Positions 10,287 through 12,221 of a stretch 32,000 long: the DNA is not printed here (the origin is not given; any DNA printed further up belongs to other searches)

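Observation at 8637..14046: Giant P-loop NTPase with winged-helix segments and a long coiled coil, plus a small coiled-coil partner: candidate uncharacterised two-gene module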

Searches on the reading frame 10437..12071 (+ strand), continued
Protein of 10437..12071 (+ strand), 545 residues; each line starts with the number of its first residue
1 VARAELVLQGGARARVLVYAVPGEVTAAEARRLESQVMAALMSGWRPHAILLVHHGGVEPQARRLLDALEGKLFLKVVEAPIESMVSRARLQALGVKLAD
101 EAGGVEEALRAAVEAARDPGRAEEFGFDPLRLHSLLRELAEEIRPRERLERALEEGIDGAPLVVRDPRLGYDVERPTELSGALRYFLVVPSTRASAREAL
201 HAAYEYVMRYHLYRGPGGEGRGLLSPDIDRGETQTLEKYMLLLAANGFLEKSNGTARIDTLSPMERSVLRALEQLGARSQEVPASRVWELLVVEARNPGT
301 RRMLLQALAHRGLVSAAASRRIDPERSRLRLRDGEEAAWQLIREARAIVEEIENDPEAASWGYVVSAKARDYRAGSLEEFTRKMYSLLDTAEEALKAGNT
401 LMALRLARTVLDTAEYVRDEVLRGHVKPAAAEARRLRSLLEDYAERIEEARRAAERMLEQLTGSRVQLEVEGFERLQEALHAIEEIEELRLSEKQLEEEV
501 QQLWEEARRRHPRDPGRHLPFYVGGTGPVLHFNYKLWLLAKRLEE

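Call 70: search_solved_structures(query=L034:14712-15806:+, max_evalue=0.001, show_alignments=1)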
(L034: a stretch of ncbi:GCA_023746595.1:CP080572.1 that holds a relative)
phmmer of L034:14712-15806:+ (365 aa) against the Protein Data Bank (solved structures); distinct sequences matched with E-value up to 0.001: 0.

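Call 77: search_protein_families(library=pfam, proteins=[L034:15821-16615:+, L034:16608-17651:+, L034:17661-18134:+], max_evalue=0.001)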
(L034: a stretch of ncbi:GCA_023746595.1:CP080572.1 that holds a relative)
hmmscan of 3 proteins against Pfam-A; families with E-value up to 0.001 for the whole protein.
L034:15821-16615:+ (265 aa): 1 family
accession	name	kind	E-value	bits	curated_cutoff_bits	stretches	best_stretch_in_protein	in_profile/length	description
PF17884.7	DUF5591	-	1.7e-10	41.4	26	1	48-142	1-82/150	Domain of unknown function (DUF5591)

L034:16608-17651:+ (348 aa): 1 family
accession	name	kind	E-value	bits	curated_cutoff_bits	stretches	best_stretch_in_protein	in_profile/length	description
PF01702.25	TGT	-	5.5e-27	95.2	26.3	1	23-326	39-355/357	Queuine tRNA-ribosyltransferase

L034:17661-18134:+ (158 aa): 1 family
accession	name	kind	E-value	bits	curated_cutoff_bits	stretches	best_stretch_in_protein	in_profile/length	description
PF21818.3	DUF6884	-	3.6e-14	53.5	30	1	12-82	1-71/135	Family of unknown function (DUF6884)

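Call 85: find_related_loci(query=A4, collection=viral_contigs, flank=8000)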
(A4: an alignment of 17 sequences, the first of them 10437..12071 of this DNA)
Query A4 (545 aa) in viral_contigs; peptide patterns used: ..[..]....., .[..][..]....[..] (x = any residue, [..] = any of these).
67 stretches matched a pattern, but none encodes a relative of the query by tblastn (E <= 1e-3).

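Call 98: fold_search(model_id=the predicted structure, library=viral)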
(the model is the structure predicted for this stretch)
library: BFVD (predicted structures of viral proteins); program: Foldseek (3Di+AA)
matches with E <= 10: 305; with E <= 0.001: 0
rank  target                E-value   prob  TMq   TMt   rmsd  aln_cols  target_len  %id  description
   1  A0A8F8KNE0            4.0e-02  1.00  0.11  0.25   9.8       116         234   11  DNA-directed RNA polymerase subunit 5 [Clandestinovirus]
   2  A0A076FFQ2            7.2e-02  0.98  0.11  0.33  11.5       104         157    9  Uncharacterized protein [Aureococcus anophagefferens virus]
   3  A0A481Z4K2            9.7e-02  0.14  0.11  0.12  27.3       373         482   10  Uncharacterized protein [Pithovirus LCPAC201]
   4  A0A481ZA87            1.1e-01  0.95  0.11  0.24   9.5       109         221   19  DNA-directed RNA polymerase subunit 5 [Pithovirus LCPAC401]
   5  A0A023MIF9            1.8e-01  0.92  0.13  0.16   6.1       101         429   16  Bro [Agrotis segetum granulosis virus]
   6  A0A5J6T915            1.8e-01  0.85  0.12  0.43   6.7       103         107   16  Uncharacterized protein [Proteus phage Myduc]
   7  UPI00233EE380         4.0e-01  0.72  0.17  0.46   5.5       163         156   12  (no name look-up for this kind of identifier)
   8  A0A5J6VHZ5            4.2e-01  0.77  0.11  0.09  11.3       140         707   10  STAS domain-containing protein [Megaviridae environmental sample]
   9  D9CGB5                5.7e-01  0.41  0.10  0.32   9.4        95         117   17  (no name in the UniProt tables at hand)
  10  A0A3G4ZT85            6.0e-01  0.47  0.10  0.23  18.4       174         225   10  Uncharacterized protein [Edafosvirus sp.]
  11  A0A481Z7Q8            7.3e-01  0.85  0.10  0.21   3.5        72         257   14  DNA-directed RNA polymerase subunit 5 [Pithovirus LCPAC304]
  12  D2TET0                8.1e-01  0.84  0.10  0.06   3.3        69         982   12  (no name in the UniProt tables at hand)
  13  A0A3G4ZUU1            8.1e-01  0.03  0.10  0.09  24.5       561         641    8  Uncharacterized protein [Edafosvirus sp.]
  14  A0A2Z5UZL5            8.5e-01  0.84  0.10  0.24   3.0        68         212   16  Uncharacterized protein [Heliothis virescens ascovirus 3j]
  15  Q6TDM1                8.5e-01  0.77  0.09  0.55   5.8        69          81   22  ORF E81 [Sulfolobus virus Kamchatka 1]
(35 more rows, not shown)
